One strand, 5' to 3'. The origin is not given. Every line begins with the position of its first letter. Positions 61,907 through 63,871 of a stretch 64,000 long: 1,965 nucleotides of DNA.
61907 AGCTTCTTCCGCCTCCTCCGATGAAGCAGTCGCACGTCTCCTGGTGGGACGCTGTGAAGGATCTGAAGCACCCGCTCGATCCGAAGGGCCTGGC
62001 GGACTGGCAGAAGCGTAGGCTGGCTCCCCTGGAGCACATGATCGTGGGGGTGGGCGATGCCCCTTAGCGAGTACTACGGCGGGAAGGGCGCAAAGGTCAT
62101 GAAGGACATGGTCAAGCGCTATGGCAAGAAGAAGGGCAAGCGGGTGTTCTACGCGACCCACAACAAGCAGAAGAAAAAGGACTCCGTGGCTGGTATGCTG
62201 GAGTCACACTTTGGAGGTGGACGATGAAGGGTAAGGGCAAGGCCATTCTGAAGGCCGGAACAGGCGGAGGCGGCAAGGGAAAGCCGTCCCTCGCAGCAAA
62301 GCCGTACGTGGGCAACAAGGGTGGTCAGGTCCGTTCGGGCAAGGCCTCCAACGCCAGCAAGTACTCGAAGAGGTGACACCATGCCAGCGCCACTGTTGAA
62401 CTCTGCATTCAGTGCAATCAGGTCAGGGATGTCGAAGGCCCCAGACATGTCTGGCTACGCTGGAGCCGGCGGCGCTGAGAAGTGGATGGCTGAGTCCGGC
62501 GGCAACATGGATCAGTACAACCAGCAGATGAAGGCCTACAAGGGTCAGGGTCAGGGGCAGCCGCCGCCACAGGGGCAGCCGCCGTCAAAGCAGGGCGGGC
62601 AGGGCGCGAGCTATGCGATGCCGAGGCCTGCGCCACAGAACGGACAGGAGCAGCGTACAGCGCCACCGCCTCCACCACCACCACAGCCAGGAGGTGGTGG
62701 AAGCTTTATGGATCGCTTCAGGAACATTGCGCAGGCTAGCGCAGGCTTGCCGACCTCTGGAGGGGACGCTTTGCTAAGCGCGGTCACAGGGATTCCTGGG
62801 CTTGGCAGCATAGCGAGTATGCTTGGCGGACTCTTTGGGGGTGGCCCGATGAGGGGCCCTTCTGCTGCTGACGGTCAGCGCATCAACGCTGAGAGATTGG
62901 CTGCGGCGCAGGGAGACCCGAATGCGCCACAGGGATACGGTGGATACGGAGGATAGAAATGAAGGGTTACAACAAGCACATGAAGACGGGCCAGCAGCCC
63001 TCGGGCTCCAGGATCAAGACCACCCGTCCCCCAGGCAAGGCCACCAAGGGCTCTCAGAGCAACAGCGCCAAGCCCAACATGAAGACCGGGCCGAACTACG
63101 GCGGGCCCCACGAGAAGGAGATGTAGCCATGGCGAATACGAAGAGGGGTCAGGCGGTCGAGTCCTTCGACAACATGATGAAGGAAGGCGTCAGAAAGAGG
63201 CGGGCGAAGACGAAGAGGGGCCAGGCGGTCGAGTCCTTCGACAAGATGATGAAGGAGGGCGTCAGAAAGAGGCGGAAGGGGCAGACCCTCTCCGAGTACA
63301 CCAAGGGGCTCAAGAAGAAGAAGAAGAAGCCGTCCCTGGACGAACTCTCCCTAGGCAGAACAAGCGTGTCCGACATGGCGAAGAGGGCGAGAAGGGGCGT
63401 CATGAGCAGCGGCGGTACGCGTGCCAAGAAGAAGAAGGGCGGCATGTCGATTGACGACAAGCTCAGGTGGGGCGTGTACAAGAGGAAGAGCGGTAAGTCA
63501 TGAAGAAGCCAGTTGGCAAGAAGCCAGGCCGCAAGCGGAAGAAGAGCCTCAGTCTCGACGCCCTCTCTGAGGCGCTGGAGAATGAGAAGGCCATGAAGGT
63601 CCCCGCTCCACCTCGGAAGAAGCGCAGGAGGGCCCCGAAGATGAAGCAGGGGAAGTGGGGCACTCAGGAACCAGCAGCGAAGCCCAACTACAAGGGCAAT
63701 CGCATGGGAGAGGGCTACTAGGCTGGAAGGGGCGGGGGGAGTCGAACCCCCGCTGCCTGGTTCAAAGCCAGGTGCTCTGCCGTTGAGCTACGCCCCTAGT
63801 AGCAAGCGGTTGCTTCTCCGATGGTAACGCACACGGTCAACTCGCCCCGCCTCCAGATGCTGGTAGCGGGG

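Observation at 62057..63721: Run of five short, lysine-rich, highly basic proteins after the giant gene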

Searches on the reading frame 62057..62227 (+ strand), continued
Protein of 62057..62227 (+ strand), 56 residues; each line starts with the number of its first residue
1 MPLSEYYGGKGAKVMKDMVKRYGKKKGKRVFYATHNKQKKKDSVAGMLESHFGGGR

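Call 88: find_related_loci(query=A1, collection=genome_contigs, flank=4000)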
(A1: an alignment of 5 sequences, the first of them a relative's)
Query A1 (56 aa) in genome_contigs; peptide patterns used: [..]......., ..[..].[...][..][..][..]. (x = any residue, [..] = any of these).
139 stretches matched a pattern; 3 encode a relative of the query (tblastn E <= 1e-3); 3 distinct loci.
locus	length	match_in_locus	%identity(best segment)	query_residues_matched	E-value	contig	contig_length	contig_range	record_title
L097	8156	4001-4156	69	1-51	2e-19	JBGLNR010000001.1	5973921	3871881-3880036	MAG: Planctomycetota bacterium isolate PPR_0503 PPR_0503.fa_scaffold_119715, whole genome shotgun sequence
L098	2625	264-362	59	1-37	7e-10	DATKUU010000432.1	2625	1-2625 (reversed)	MAG TPA_asm: Phycisphaerae bacterium isolate SMAG_U14115 k141_2247341, whole genome shotgun sequence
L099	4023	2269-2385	49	1-43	9e-9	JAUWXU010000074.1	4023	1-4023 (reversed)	MAG: Candidatus Omnitrophota bacterium isolate CSMAG_2692 CSMAG_2692_k141_3017534_length_4023_cov_7.9603, whole genome s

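Call 92: search_protein_families(library=ncbifam, proteins=[window:62057-62224:+], max_evalue=0.1)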
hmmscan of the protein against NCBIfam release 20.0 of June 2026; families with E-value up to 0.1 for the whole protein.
window:62057-62224:+ (56 aa): 0 families

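Call 96: search_dna_similar(query=L026:5876-8206:+, collection=phages, mode=protein, max_evalue=0.00001, max_rows=12)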
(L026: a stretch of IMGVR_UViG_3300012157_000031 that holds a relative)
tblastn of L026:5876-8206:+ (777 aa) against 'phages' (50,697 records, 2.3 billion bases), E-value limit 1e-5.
No match.

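Call 100: search_solved_structures(query=A5, max_evalue=0.01)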
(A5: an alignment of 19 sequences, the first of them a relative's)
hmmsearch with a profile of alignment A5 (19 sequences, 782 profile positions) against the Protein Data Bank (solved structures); distinct sequences matched with E-value up to 0.01: 0.

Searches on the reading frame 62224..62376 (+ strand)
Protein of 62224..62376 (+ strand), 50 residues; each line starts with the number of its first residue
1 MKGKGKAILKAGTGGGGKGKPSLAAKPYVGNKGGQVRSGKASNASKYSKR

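Call 7: search_protein_families(library=pfam, proteins=[window:62224-62376:+], max_evalue=1)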
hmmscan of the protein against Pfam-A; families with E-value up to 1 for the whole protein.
window:62224-62376:+ (50 aa): 0 families

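Call 8: search_protein_families(library=phrogs, proteins=[window:62224-62376:+], max_evalue=1)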
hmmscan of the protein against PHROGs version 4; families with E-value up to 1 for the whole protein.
window:62224-62376:+ (50 aa): 0 families

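Call 86: find_related_loci(query=window:62224-62373:+, collection=viral_contigs, flank=3000)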
Query window:62224-62373:+ (50 aa) in viral_contigs; peptide patterns used: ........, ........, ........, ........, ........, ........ (x = any residue, [..] = any of these).
54 stretches matched a pattern, but none encodes a relative of the query by tblastn (E <= 1e-3).

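Call 92: search_protein_families(library=ncbifam, proteins=[window:62224-62373:+], max_evalue=0.1)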
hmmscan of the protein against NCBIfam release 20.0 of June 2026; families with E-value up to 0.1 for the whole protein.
window:62224-62373:+ (50 aa): 0 families

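Call 93: list_cluster_members(proteins=[window:62224-62373:+, window:62959-63123:+, window:63500-63718:+, window:62381-62953:+])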
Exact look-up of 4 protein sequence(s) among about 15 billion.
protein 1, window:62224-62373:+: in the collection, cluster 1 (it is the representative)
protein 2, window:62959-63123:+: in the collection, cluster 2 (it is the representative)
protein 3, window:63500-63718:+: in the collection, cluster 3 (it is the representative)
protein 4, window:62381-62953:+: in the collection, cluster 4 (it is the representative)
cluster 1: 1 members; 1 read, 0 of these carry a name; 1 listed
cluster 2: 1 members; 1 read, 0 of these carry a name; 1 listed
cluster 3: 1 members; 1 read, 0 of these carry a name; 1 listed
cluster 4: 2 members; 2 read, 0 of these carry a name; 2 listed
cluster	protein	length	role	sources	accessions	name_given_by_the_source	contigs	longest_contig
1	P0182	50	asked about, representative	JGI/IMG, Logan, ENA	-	-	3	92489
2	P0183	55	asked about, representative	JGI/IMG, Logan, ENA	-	-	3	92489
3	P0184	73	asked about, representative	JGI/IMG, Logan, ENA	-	-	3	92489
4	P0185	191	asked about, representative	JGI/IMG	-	-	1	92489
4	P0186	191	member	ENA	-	-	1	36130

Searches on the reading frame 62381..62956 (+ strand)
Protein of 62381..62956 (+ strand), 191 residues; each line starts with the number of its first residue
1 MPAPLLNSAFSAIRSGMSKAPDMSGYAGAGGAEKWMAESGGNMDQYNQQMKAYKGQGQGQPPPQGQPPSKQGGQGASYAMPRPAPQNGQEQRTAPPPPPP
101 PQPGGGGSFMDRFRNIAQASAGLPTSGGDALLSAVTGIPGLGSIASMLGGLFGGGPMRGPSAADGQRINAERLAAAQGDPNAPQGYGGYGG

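Call 7: search_protein_families(library=pfam, proteins=[window:62381-62956:+], max_evalue=1)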
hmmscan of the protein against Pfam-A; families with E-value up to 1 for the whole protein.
window:62381-62956:+ (191 aa): 1 family
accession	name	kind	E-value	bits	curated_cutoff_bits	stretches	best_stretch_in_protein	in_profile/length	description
PF09849.14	DUF2076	-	0.16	12.5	38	1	39-138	87-178/265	Uncharacterized protein conserved in bacteria (DUF2076)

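Call 8: search_protein_families(library=phrogs, proteins=[window:62381-62956:+], max_evalue=1)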
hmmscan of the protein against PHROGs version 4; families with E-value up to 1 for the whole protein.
window:62381-62956:+ (191 aa): 0 families

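Call 12: find_related_loci(query=window:62381-62956:+, collection=viral_contigs, flank=6000)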
Query window:62381-62956:+ (191 aa) in viral_contigs; peptide patterns used: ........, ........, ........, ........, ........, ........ (x = any residue, [..] = any of these).
102 stretches matched a pattern; 1 encode a relative of the query (tblastn E <= 1e-3); 1 distinct loci.
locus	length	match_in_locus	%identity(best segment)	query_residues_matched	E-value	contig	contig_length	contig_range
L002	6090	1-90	100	155-184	2e-14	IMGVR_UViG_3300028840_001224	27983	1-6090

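Call 92: search_protein_families(library=ncbifam, proteins=[window:62381-62953:+], max_evalue=0.1)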
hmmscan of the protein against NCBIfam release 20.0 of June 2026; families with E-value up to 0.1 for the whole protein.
window:62381-62953:+ (191 aa): 0 families

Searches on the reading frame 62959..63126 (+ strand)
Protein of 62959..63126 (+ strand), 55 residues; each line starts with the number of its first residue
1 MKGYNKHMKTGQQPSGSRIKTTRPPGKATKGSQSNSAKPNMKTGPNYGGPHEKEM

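Call 7: search_protein_families(library=pfam, proteins=[window:62959-63126:+], max_evalue=1)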
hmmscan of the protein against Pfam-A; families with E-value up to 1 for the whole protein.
window:62959-63126:+ (55 aa): 0 families

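Call 8: search_protein_families(library=phrogs, proteins=[window:62959-63126:+], max_evalue=1)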
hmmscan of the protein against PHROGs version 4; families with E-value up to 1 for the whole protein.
window:62959-63126:+ (55 aa): 0 families

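Call 85: find_related_loci(query=window:62959-63123:+, collection=viral_contigs, flank=3000)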
Query window:62959-63123:+ (55 aa) in viral_contigs; peptide patterns used: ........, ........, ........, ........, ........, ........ (x = any residue, [..] = any of these).
15 stretches matched a pattern; 1 encode a relative of the query (tblastn E <= 1e-3); 1 distinct loci.
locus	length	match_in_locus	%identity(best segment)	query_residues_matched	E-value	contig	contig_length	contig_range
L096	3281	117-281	100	1-55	3e-34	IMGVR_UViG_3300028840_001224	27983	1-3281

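Call 92: search_protein_families(library=ncbifam, proteins=[window:62959-63123:+], max_evalue=0.1)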
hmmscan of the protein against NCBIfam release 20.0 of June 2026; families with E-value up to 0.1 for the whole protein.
window:62959-63123:+ (55 aa): 0 families

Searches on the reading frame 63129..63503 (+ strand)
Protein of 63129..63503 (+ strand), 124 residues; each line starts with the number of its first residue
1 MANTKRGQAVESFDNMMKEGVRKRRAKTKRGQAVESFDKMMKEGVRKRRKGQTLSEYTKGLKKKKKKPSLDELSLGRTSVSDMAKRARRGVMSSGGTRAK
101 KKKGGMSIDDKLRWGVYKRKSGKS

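Call 7: search_protein_families(library=pfam, proteins=[window:63129-63503:+], max_evalue=1)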
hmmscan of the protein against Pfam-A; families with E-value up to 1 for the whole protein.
window:63129-63503:+ (124 aa): 3 families
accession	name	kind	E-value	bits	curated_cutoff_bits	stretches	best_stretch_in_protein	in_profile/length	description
PF03701.19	UPF0181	-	0.021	14.9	23.5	0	32-45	15-28/50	Uncharacterised protein family (UPF0181)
PF06391.18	MAT1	-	0.044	14.1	25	1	8-101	68-163/201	CDK-activating kinase assembly factor MAT1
PF05983.16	Med7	-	0.095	13.3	25.8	0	8-30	155-177/189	MED7 protein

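Call 8: search_protein_families(library=phrogs, proteins=[window:63129-63503:+], max_evalue=1)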
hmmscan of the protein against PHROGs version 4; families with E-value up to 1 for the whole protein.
window:63129-63503:+ (124 aa): 1 family
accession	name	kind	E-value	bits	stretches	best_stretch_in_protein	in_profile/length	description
phrog_109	-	DNA, RNA and nucleotide metabolism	0.22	12.4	1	24-90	164-230/236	P-like helicase loader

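Call 11: find_related_loci(query=window:63129-63503:+, collection=viral_contigs, flank=6000)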
Query window:63129-63503:+ (124 aa) in viral_contigs; peptide patterns used: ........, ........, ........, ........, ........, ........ (x = any residue, [..] = any of these).
138 stretches matched a pattern; 1 encode a relative of the query (tblastn E <= 1e-3); 1 distinct loci.
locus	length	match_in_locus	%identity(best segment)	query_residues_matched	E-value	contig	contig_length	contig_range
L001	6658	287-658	100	1-124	8e-79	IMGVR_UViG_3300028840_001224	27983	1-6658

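Call 16: find_homologous_proteins(query=window:63129-63503:+, max_evalue=0.01)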
Query window:63129-63503:+ (124 aa): 1 proteins with E <= 0.01 among 302 candidates.
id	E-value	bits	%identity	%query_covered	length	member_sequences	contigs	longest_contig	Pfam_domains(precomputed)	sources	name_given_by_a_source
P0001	2.6e-67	242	100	100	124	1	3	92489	-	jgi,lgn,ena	-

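Call 17: find_encoding_contigs(protein=P0001, flank=10000, max_places=10)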
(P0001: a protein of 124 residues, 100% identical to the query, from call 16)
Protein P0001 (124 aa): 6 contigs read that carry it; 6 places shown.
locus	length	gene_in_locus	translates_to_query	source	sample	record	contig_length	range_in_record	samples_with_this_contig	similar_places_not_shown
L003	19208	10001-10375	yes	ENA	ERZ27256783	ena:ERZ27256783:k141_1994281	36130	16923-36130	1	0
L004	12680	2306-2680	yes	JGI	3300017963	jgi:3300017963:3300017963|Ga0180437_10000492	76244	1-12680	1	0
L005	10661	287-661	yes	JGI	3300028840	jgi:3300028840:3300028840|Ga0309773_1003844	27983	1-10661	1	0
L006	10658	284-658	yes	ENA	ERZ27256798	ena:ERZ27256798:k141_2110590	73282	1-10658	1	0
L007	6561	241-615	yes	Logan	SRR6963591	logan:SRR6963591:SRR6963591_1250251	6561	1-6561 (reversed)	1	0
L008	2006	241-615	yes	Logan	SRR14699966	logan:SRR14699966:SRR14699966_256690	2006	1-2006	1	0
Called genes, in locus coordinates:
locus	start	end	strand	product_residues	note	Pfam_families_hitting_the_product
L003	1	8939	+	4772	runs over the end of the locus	PF18760:ART-PolyVal (faint), PF00145:DNA_methylase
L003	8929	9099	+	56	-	-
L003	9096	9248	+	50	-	-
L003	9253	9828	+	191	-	-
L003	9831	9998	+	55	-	-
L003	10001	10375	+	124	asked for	-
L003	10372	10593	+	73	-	-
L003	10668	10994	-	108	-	-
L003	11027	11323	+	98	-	-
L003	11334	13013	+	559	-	-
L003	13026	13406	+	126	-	-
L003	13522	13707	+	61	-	-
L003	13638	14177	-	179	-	PF04308:RNaseH_like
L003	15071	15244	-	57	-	-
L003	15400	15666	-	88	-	PF13392:HNH_3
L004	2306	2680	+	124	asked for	-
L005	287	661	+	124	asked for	-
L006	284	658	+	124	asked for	-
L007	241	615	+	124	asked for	-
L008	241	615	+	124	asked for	-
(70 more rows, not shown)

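Call 52: search_solved_structures(query=window:63129-63500:+, max_evalue=10)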
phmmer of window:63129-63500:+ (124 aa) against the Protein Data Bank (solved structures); distinct sequences matched with E-value up to 10: 3.
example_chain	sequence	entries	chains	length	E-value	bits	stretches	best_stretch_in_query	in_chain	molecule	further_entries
9ga5_A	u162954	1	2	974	0.35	14.6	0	26-87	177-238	UvrABC system protein A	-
3zqj_A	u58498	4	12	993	0.37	14.6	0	26-87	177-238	UVRABC SYSTEM PROTEIN A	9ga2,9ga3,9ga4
1wp9_A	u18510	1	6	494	0.67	13.7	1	32-80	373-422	ATP-dependent RNA helicase, putative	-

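Call 92: search_protein_families(library=ncbifam, proteins=[window:63129-63500:+], max_evalue=0.1)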
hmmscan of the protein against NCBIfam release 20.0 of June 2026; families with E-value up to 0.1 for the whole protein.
window:63129-63500:+ (124 aa): 3 families
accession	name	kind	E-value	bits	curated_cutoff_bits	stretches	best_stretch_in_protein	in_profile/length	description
TIGR00570.1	cdk7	equivalog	0.0018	17.7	160.2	1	8-91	120-206/309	CDK-activating kinase assembly factor MAT1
NF005497.0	PRK07111.1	equivalog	0.0067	14.8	764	1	7-67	219-279/746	anaerobic ribonucleoside triphosphate reductase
NF003476.0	PRK05114.1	equivalog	0.051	13.2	72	0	32-45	15-28/60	YoaH family protein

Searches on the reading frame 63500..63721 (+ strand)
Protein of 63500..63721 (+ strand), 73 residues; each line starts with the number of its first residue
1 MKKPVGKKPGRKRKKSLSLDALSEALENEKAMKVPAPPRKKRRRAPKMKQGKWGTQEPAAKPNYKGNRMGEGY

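Call 7: search_protein_families(library=pfam, proteins=[window:63500-63721:+], max_evalue=1)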
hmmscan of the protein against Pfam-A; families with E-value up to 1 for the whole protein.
window:63500-63721:+ (73 aa): 0 families

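Call 8: search_protein_families(library=phrogs, proteins=[window:63500-63721:+], max_evalue=1)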
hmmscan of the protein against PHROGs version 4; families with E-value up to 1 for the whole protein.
window:63500-63721:+ (73 aa): 0 families

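Call 84: find_related_loci(query=window:63500-63718:+, collection=viral_contigs, flank=3000)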
Query window:63500-63718:+ (73 aa) in viral_contigs; peptide patterns used: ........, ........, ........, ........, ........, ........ (x = any residue, [..] = any of these).
19 stretches matched a pattern; 1 encode a relative of the query (tblastn E <= 1e-3); 1 distinct loci.
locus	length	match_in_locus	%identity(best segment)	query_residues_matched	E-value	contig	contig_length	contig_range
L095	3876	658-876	100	1-73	6e-45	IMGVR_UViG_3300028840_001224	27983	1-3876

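Call 92: search_protein_families(library=ncbifam, proteins=[window:63500-63718:+], max_evalue=0.1)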
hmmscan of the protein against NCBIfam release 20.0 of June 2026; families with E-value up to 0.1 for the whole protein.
window:63500-63718:+ (73 aa): 0 families
